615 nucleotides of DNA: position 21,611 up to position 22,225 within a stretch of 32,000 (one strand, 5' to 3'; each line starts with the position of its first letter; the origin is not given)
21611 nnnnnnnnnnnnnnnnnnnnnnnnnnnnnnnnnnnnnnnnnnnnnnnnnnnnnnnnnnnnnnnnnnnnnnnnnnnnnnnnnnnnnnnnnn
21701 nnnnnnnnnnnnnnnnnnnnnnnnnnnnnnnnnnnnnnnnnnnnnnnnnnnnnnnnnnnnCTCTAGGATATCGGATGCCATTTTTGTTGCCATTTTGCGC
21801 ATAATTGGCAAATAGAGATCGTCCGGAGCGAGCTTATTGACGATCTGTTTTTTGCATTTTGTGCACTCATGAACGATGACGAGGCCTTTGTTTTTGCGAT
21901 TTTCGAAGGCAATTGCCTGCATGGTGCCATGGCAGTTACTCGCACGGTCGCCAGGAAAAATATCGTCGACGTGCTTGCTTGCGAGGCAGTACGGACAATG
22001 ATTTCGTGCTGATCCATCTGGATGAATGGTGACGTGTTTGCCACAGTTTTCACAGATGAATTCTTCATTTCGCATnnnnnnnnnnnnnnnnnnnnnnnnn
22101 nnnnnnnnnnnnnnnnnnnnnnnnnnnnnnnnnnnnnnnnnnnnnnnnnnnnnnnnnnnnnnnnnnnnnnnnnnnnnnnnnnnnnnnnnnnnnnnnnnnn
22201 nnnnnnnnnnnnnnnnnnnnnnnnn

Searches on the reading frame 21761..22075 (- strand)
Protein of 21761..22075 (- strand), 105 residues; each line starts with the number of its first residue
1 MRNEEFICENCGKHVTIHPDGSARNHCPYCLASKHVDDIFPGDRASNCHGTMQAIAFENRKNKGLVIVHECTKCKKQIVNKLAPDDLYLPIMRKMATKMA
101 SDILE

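Call 20: search_protein_families(library=pfam, proteins=[window:21761-22075:-], max_evalue=0.001)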
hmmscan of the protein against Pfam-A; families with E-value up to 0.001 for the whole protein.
seq(105 aa): 3 families
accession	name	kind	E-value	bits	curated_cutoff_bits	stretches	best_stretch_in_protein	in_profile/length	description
PF12647.12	RNHCP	-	2.7e-30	104.6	24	1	3-89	1-87/90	RNHCP domain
PF03589.19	Antiterm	-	1.5e-05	25.5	26.7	1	44-86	6-47/87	Antitermination protein Q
PF10764.14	Gin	-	0.00012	22.4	27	0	60-89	7-38/45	Inhibitor of sigma-G Gin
